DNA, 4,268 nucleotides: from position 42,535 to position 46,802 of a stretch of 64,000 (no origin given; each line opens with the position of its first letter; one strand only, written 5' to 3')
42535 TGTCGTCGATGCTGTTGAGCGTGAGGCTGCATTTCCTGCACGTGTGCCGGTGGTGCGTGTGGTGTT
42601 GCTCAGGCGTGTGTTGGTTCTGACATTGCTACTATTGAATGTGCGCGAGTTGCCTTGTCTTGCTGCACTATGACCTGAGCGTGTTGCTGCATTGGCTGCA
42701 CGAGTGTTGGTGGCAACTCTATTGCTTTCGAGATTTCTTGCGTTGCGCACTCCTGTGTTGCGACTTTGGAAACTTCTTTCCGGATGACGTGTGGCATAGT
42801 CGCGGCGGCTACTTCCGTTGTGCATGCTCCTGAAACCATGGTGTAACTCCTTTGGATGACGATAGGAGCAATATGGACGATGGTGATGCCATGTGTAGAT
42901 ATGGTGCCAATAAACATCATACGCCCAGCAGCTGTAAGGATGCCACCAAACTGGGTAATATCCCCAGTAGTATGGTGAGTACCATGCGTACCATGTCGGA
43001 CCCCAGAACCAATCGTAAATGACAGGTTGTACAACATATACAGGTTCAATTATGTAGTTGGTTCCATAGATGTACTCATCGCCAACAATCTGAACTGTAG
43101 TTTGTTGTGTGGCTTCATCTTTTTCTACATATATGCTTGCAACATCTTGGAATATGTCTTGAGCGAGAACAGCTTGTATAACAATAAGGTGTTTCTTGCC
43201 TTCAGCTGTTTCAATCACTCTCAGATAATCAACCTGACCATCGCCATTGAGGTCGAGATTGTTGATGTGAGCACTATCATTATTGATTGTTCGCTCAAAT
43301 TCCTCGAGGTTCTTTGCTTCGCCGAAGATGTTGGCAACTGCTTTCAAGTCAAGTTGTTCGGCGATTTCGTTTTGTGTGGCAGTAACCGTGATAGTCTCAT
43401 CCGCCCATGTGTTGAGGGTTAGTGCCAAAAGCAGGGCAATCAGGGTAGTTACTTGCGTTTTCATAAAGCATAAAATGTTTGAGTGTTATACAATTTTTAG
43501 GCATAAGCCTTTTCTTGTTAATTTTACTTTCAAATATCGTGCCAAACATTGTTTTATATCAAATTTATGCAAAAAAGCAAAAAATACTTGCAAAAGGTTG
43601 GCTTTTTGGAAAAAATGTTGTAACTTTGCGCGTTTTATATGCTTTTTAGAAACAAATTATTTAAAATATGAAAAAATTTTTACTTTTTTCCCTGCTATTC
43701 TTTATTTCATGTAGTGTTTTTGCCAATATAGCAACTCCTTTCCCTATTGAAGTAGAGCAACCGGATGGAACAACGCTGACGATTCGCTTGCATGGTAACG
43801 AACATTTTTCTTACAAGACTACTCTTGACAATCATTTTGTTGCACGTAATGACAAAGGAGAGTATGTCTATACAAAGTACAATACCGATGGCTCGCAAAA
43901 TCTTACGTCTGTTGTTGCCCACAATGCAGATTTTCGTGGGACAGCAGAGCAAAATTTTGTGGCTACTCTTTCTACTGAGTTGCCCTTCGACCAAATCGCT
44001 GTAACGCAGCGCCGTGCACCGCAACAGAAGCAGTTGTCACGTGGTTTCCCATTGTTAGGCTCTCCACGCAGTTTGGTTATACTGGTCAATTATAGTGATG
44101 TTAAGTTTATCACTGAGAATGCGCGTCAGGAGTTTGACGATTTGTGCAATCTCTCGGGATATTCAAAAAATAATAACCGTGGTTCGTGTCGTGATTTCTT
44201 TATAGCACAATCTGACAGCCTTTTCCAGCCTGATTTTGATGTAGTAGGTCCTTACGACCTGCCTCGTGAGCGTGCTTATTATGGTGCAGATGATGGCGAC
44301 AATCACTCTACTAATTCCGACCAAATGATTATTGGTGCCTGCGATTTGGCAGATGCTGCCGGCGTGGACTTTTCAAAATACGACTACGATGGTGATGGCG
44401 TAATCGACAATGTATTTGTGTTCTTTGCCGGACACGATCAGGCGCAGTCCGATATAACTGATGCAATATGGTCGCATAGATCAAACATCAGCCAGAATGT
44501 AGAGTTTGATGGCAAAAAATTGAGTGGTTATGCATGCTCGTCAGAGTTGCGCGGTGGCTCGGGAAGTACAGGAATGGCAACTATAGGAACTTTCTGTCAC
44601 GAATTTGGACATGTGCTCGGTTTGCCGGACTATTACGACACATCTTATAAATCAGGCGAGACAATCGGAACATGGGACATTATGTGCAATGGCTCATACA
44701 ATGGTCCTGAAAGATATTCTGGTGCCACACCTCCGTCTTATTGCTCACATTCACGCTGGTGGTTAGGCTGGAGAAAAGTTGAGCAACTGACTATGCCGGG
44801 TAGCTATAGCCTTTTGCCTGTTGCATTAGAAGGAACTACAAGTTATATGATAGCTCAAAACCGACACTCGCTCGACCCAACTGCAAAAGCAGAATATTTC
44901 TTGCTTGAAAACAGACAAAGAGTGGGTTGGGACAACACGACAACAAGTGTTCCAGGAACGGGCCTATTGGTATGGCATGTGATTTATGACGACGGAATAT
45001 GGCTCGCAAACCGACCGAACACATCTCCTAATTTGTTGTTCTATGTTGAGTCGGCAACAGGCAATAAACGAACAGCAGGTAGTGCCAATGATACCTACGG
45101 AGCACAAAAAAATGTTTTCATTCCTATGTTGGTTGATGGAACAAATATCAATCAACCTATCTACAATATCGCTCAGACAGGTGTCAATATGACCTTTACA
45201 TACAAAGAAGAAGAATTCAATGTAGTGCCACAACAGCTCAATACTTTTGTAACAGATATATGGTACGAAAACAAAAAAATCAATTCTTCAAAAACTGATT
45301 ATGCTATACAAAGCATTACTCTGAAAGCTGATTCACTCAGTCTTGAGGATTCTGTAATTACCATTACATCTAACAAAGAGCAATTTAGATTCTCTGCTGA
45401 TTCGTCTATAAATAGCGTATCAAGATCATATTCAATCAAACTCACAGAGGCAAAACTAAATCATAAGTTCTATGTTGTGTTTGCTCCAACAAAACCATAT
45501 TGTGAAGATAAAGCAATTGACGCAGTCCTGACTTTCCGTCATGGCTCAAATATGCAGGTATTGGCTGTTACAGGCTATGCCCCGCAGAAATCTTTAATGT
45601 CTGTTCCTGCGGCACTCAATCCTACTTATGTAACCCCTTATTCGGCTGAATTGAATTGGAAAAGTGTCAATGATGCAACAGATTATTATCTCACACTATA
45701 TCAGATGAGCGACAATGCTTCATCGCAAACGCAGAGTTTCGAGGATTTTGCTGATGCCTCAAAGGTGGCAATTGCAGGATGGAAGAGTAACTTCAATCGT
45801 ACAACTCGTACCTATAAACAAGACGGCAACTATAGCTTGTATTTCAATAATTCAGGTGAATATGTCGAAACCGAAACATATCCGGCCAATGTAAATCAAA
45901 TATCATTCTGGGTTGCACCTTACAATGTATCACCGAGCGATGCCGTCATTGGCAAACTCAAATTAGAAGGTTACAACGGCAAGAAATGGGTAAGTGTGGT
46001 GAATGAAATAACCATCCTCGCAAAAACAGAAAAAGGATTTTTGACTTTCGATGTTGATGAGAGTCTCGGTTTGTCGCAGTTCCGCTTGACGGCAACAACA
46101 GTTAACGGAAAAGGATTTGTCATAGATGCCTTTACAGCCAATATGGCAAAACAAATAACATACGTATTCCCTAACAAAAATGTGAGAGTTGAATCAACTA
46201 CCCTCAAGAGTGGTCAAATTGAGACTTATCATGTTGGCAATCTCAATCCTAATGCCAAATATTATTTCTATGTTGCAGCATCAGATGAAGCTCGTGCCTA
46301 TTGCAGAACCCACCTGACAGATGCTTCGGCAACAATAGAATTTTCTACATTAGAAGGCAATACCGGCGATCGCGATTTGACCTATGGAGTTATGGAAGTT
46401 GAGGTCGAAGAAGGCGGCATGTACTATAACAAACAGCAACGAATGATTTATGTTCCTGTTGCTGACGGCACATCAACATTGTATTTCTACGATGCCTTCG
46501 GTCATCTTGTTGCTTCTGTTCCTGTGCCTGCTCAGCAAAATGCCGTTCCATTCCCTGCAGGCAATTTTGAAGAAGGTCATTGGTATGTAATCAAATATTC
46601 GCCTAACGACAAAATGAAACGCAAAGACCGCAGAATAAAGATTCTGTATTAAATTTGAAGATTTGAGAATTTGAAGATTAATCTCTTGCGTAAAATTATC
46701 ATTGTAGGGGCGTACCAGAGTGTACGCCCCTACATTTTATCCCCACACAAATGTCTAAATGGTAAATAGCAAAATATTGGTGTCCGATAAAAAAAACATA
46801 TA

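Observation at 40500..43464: Tandem paralogs upstream of NfeD-SPFH: secreted Ca-loop domain + Tyr/Trp/His/Pro segment + very long basic Thr/Ser/Arg/Asn tail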

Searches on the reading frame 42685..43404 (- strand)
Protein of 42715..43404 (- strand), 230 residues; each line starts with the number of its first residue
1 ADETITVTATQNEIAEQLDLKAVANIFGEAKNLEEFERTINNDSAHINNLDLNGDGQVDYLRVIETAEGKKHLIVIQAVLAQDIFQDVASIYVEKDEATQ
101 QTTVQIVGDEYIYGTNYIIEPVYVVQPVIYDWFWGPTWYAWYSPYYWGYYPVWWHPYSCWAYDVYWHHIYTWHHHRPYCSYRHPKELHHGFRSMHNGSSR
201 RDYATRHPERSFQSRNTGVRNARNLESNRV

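Call 6: find_homologous_proteins(query=window:42736-43398:-, max_evalue=0.001)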
Query seq(221 aa) (221 aa): 642 proteins with E <= 0.001 among 668 candidates; the best 120 are listed.
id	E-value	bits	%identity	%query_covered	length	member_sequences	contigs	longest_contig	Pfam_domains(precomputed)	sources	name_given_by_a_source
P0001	2.9e-99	349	66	100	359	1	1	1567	-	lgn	-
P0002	2.6e-98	346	66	100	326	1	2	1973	-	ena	-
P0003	4.2e-98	345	65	100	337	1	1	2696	-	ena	-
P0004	1.0e-97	344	65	100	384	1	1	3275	-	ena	-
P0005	3.0e-96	339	65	100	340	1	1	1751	-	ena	-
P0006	5.3e-96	339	64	100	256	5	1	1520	-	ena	-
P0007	2.8e-95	336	64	100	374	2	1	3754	-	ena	-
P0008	1.4e-92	327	63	100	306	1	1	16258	PF01555.25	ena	-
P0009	1.7e-92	327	62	100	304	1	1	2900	-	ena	-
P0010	2.2e-92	327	63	98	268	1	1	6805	-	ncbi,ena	-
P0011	2.4e-92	327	62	100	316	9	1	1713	-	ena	-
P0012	3.1e-92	326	63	100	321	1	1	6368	-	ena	-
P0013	9.4e-92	325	62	100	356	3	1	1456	-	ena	-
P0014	4.0e-91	323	64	100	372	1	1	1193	-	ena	-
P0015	1.1e-90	321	62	100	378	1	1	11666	-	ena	-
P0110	1.4e-65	239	49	100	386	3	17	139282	-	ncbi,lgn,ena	-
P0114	1.6e-64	235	51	99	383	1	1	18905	-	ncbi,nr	ncbi:MAG: hypothetical protein Q8904_07750 [Bacteroidota bacterium]|nr:hypothetical protein [Bactero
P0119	6.5e-64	234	50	99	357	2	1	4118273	-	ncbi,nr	ncbi:hypothetical protein KFE94_00390 [bacterium SCSIO 12643]|nr:hypothetical protein KFE94_00390 [b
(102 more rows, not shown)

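Call 7: search_solved_structures(query=window:42736-43398:-, max_evalue=10)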
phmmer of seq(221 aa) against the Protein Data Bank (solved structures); distinct sequences matched with E-value up to 10: 7.
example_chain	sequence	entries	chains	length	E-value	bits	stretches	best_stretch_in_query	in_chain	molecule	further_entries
4jwq_A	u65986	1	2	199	0.35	13.3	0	40-72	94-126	Calcium-dependent protein kinase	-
3o4y_A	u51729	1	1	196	0.51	12.8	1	25-62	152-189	Calcium-dependent protein kinase 3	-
10ed_X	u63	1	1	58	0.61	12.6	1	115-144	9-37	MFS transporter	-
3k7l_A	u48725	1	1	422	0.89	12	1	7-53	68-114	Atragin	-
6z1p_Aw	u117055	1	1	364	1.2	11.6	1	14-63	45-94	Ribosomal protein L22/L17e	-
3k21_A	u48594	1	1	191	2.1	10.8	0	44-72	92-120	Calcium-dependent protein kinase 3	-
2k7c_A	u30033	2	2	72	2.3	10.7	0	45-62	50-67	Calcium-binding protein 1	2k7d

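Call 17: search_protein_representatives(protein=window:42715-43404:-)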
Query: 230 residues. Proteins with E-value up to 0.001 (for the whole library): 1282; up to 1e-10: 956; up to 1e-30: 287. The best 150 are listed.
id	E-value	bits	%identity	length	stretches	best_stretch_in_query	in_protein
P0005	6.3e-98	343.3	66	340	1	1-218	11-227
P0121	5.3e-95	333.7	64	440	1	1-227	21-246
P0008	9.1e-95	333.0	63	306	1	1-225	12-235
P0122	3.6e-92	324.4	63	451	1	1-229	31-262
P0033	2.4e-90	318.5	62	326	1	1-226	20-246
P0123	8.8e-89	313.4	62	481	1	1-216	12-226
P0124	1.3e-88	312.7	60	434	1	1-226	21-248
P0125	6.8e-88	310.4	60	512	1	1-229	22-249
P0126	9.0e-88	310.0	58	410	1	1-227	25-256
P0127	8.5e-86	303.6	59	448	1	1-228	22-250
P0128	2.3e-85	302.2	57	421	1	1-226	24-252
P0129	1.4e-84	299.6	59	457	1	1-229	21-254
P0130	2.7e-83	295.4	58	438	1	1-225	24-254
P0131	5.4e-83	294.4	59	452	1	1-229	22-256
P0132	5.7e-79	281.2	55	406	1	2-226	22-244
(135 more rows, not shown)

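Call 21: search_protein_families(library=pfam, proteins=[P0119, P0114, P0110], max_evalue=1)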
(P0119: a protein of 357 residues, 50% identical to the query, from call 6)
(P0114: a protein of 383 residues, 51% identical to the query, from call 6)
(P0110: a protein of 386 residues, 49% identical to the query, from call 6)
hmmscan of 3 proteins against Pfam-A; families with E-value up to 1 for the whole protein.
P0119 (357 aa): 1 family
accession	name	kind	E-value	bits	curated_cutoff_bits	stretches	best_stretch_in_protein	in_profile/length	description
PF06838.17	Met_gamma_lyase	-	0.035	13.1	24.2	1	56-107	122-173/405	Methionine gamma-lyase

P0114 (383 aa): 3 families
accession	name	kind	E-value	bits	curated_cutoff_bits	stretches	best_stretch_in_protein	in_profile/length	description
PF06838.17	Met_gamma_lyase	-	0.086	11.8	24.2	1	56-100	121-165/405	Methionine gamma-lyase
PF21008.3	AIF-1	-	0.21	12.3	50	1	52-96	32-79/140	Allograft inflammatory factor 1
PF16339.10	DUF4969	-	0.4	11.5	31.4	0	8-36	11-41/79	Domain of unknown function (DUF4969)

P0110 (386 aa): 0 families

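Call 37: predict_structure(alignment_id=A2)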
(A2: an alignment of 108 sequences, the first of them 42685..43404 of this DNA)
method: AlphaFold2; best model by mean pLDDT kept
length: 240 residues; sequences in the alignment: 108
mean_pLDDT: 89.0   pTM: 0.86
mean pLDDT of the five models: 89.0, 88.8, 88.5, 88.2, 88.2
residues with pLDDT >= 90: 189; 70-90: 28; 50-70: 12; < 50: 11
segments of 3 or more residues with pLDDT < 50: 1-10
pLDDT, mean of each block of 10 residues (from residue 1): 37 86 96 97 94 94 96 97 96 94 96 96 94 94 95 94 92 87 91 89 96 92 80 54
secondary structure, 60 per line:
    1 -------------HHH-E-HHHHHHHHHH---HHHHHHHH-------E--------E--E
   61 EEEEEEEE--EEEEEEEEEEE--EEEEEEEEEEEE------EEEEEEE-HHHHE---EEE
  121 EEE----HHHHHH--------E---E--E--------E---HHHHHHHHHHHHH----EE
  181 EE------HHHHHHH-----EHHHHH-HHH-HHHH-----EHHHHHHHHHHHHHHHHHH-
elements in order: H20-29 H33-40 E60-68 E71-81 E84-95 E102-108 H110-113 E118-123 H128-133 H162-174 E179-182 H189-195 H202-206 H212-215 H222-239
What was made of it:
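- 43030..43401 (-): A474 acidic alpha/beta head (aa 22-145, net charge -16). AlphaFold2 gives two helices followed by a run of five beta-strands, pLDDT above 90 (call 37).
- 42760..43029 (-): A474 aromatic sub-domain (aa 146-235; 38 of 90 residues are Y/W/F/H). It is predicted folded at pLDDT about 87-96 (call 37).
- Closest known: DxDxDG-type calcium loops. Different: The loop leads into a beta-strand rather than a helix (call 37).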

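Call 43: fold_search(model_id=the predicted structure, library=pdb)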
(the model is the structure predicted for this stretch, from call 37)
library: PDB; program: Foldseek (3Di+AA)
matches with E <= 10: 258; with E <= 0.001: 0
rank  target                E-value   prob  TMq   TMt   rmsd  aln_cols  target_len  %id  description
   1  4h61_A                8.7e-01  0.11  0.18  0.29  10.4       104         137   16  Structure of the Schizosaccharomyces pombe Mediator subunit Med6 (released 2012-10-31)
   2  1h91_A                1.0e+00  0.16  0.18  0.22   5.5        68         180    9  The crystal structure of lobster apocrustacyanin A1 using softer X-rays. (released 2001-09-06)
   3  1bbp_A                1.5e+00  0.06  0.14  0.19  12.8        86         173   13  MOLECULAR STRUCTURE OF THE BILIN BINDING PROTEIN (BBP) FROM PIERIS BRASSICAE AFTER REFINEMENT AT 2.0 ANGSTROMS RESOLUT (released 1991-10-15)
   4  5kuy_H                1.5e+00  0.15  0.13  0.31   6.1        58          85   16  Influenza hemagglutinin H3 A/Hong Kong/1/1968 in complex with designed inhibitor protein HSB.2A (released 2017-06-14)
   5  8eug_D                1.5e+00  0.10  0.13  0.11  11.3        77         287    9  Ytm1 associated nascent 60S ribosome State 3 (released 2022-11-30)
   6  1z24                  1.5e+00  0.07  0.15  0.18  11.4        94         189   14  The molecular structure of insecticyanin from the tobacco hornworm Manduca sexta L. at 2.6 A resolution. (released 2005-04-05)
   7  3bga_B                1.6e+00  0.09  0.16  0.05   6.9        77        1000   12  Crystal structure of beta-galactosidase from Bacteroides thetaiotaomicron VPI-5482 (released 2007-12-11)
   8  7t78_A                1.6e+00  0.01  0.08  0.05  19.3       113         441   12  CRYSTAL STRUCTURE OF GLUCOKINASE (HEXOKINASE 4) COMPLEXED WITH LIGAND DIETHYL ({2-[3-(4-METHANESULFONYLPHENO XY)-5-{[( (released 2022-03-02)
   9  7q6d                  1.7e+00  0.30  0.14  0.09   1.7        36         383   14  E. coli FtsA 1-405 ATP 3 Ni (released 2022-09-21)
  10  7oya_D1               1.7e+00  0.13  0.13  0.11   4.7        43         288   19  Cryo-EM structure of the 1 hpf zebrafish embryo 80S ribosome (released 2022-07-13)
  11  1i4u_B                1.8e+00  0.13  0.18  0.22   5.5        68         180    9  THE C1 SUBUNIT OF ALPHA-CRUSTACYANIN (released 2001-09-19)
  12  5hfu_A                1.8e+00  0.01  0.10  0.03  15.5       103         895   11  Crystal Structure of Human Hexokinase 2 with cmpd 27, a 2-amido-6-benzenesulfonamide glucosamine (released 2016-03-30)
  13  5kuy_G                2.0e+00  0.16  0.14  0.35   5.4        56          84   12  Influenza hemagglutinin H3 A/Hong Kong/1/1968 in complex with designed inhibitor protein HSB.2A (released 2017-06-14)
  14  2d4r_A                2.2e+00  0.08  0.18  0.26  10.6       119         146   14  Crystal structure of TTHA0849 from Thermus thermophilus HB8 (released 2005-12-13)
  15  1h4q_B                2.2e+00  0.07  0.16  0.09   8.2       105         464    8  Prolyl-tRNA synthetase from Thermus thermophilus complexed with tRNApro(CGG), ATP and prolinol (released 2001-06-18)
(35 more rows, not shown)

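Call 53: search_solved_structures(query=A2, max_evalue=10)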
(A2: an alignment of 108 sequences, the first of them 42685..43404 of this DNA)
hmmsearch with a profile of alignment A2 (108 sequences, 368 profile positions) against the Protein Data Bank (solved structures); distinct sequences matched with E-value up to 10: 16.
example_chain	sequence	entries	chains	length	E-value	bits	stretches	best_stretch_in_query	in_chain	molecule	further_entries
6hiv_BK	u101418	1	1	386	0.021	17.1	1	304-364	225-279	mL77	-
5jou_A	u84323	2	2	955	0.88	11.7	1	120-144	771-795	Alpha-xylosidase BoGH31A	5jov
9eho_W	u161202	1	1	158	1.8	10.7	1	219-317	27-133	Large ribosomal subunit protein eL24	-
9e2g_1V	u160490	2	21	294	2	10.6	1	244-334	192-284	Cilia- and flagella-associated protein 20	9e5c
2k7c_A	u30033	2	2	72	2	10.6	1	64-80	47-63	Calcium-binding protein 1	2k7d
6t58_A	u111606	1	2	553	2.1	10.5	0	66-80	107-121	Cellular tumor antigen p53,Protein S100-A4,Protein S100-A4,Annexin A2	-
9hrh_A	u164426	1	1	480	3.6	9.7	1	155-172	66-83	Aromatic-L-amino-acid decarboxylase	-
9hri_A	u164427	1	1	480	3.6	9.7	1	155-172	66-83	Aromatic-L-amino-acid decarboxylase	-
3rbf_A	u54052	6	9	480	3.6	9.7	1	155-172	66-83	Aromatic-L-amino-acid decarboxylase | aromatic L-amino acid decarboxylase | Dopa decarboxylase (Aromatic L-amino acid decarboxylase)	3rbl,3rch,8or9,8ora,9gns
1js3_A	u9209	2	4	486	4.3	9.5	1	156-172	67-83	DOPA decarboxylase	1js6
9dui_A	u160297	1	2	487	4.4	9.4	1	156-172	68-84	Aromatic-L-amino-acid decarboxylase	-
5o9z_I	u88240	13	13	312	4.4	9.4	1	252-364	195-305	Pre-mRNA-splicing factor 38A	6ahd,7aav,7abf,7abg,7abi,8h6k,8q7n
6ubc_A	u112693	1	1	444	5.1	9.2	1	191-361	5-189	Glyco_hydro_cc domain-containing protein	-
4v8m_BT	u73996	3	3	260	7.6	8.7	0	190-280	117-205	60S RIBOSOMAL PROTEIN L19, PUTATIVE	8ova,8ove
7cu3_B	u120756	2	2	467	8.6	8.5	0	253-320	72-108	Transmembrane protein FAM155A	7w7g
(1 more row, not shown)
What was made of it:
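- Tried and rejected: Sequence and profile search of PDB found nothing (calls 7, 53).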

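Call 54: fold_search(model_id=the predicted structure, library=viral)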
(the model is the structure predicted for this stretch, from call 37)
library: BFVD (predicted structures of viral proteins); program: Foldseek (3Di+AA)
matches with E <= 10: 531; with E <= 0.001: 0
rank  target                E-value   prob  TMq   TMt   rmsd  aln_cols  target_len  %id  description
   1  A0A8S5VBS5            3.0e-01  0.10  0.15  0.19  11.3        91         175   14  Uncharacterized protein [Myoviridae sp. ctbEa13]
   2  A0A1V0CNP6            3.6e-01  0.41  0.18  0.18   8.9        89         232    8  (no name in the UniProt tables at hand)
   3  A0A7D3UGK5            3.8e-01  0.20  0.17  0.12  10.5       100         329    6  (no name in the UniProt tables at hand)
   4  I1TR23                4.0e-01  0.57  0.15  0.25   3.3        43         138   19  (no name in the UniProt tables at hand)
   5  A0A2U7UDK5            4.0e-01  0.57  0.16  0.06   3.2        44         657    7  Uncharacterized protein [Pandoravirus neocaledonia]
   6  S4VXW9                5.1e-01  0.66  0.20  0.10   3.7        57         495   10  Uncharacterized protein [Pandoravirus salinus]
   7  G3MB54                5.4e-01  0.23  0.20  0.32  11.7       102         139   17  Gp674 [Bacillus phage G]
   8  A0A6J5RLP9            5.4e-01  0.14  0.12  0.15   5.7        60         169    5  Uncharacterized protein [uncultured Caudovirales phage]
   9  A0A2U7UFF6            5.7e-01  0.09  0.14  0.11  10.6       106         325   13  Uncharacterized protein [Pandoravirus macleodensis]
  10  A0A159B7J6            7.6e-01  0.16  0.14  0.25   4.3        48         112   14  Uncharacterized protein [Klebsiella phage PKP126]
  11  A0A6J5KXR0            7.6e-01  0.09  0.12  0.32   6.7        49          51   16  Uncharacterized protein (Fragment) [uncultured Caudovirales phage]
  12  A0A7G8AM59            7.6e-01  0.03  0.12  0.04  19.8       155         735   12  (no name in the UniProt tables at hand)
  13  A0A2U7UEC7            8.1e-01  0.13  0.16  0.09  12.9        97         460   12  Uncharacterized protein [Pandoravirus neocaledonia]
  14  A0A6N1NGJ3            8.1e-01  0.11  0.16  0.16  14.1       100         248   12  Putative ORFan [Tupanvirus deep ocean]
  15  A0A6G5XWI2            9.0e-01  0.15  0.10  0.25   6.6        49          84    6  (no name in the UniProt tables at hand)
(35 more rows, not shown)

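Call 55: search_protein_families(library=ncbifam, proteins=[P0119, P0114, P0110], max_evalue=1)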
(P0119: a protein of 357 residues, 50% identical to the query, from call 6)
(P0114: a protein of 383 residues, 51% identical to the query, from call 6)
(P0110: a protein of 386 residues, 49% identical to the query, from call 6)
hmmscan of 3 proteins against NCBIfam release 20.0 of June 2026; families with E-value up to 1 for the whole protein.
P0119 (357 aa): 1 family
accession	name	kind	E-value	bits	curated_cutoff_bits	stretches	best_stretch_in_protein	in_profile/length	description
NF011492.0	PRK14900.1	equivalog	0.014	13.3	1783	1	226-338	922-1033/1044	valine--tRNA ligase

P0114 (383 aa): 1 family
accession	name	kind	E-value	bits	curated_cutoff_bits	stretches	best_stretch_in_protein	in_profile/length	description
NF010759.0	PRK14162.1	equivalog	0.2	11.4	176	1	90-143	137-190/194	nucleotide exchange factor GrpE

P0110 (386 aa): 0 families

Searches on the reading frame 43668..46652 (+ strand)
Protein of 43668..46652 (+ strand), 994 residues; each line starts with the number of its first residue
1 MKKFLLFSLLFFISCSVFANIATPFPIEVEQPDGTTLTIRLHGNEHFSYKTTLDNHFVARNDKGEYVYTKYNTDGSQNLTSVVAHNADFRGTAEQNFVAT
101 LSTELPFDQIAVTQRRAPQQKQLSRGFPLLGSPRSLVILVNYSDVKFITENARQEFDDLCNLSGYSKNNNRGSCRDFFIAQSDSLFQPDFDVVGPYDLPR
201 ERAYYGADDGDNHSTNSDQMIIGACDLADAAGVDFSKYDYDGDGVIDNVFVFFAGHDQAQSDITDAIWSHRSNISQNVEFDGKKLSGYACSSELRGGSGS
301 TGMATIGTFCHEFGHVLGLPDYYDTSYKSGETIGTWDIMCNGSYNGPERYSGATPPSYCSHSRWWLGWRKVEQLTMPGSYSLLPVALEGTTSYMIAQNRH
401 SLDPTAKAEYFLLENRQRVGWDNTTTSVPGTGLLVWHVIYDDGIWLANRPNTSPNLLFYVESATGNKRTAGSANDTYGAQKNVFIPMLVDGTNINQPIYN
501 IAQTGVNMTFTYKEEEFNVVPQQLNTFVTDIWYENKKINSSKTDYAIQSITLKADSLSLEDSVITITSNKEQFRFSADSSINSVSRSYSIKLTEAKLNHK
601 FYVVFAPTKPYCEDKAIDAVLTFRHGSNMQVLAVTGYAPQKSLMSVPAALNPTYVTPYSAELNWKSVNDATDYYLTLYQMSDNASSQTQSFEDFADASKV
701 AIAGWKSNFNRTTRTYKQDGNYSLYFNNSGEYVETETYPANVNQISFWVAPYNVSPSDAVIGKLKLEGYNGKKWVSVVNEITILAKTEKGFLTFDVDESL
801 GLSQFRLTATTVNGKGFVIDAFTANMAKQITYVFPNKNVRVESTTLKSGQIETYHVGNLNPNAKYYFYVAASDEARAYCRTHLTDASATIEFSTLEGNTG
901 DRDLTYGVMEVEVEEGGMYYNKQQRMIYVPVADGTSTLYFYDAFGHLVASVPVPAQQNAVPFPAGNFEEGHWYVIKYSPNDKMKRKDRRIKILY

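Call 3: search_protein_families(library=pfam, proteins=[window:43668-46652:+], max_evalue=1)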
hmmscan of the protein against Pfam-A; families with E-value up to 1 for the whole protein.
window:43668-46652:+ (994 aa): 8 families
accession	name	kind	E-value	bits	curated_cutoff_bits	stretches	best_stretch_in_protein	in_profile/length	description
PF05547.17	Peptidase_M6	-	3.1e-24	86.2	22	1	153-365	46-284/294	Immune inhibitor A peptidase M6, catalytic domain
PF00041.27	fn3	-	0.0015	19.1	25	1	836-872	40-69/84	Fibronectin type III domain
PF10462.15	Peptidase_M66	-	0.0057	16.1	20.6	1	296-330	176-218/306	Peptidase M66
PF12044.14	Metallopep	-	0.012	14.7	27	1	295-320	304-329/427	Putative peptidase family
PF22073.2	Cep192_D4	-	0.014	16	35.5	1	546-618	22-91/112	Cep192 domain 4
PF16656.11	Pur_ac_phosph_N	-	0.044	14.8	30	1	834-874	43-83/93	Purple acid Phosphatase, N-terminal domain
PF13202.12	EF-hand_5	-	0.1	12.6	25.9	1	233-247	2-17/25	EF hand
PF05593.20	RHS_repeat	-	0.45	11.4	22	1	932-949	13-30/38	RHS Repeat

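Call 4: search_protein_families(library=ncbifam, proteins=[window:43668-46652:+], max_evalue=1)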
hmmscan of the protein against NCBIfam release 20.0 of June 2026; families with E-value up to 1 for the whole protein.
window:43668-46652:+ (994 aa): 2 families
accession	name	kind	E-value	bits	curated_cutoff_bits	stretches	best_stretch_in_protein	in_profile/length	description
TIGR03296.1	M6dom_TIGR03296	domain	7.9e-62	209.7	110.8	1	137-437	1-286/286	M6 family metalloprotease domain-containing protein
NF033628.1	snapalysin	exception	0.15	11.9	300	1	310-325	153-168/207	snapalysin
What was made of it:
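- Checked: An M6 protease is divergent at 43668..46652 (calls 3, 4).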
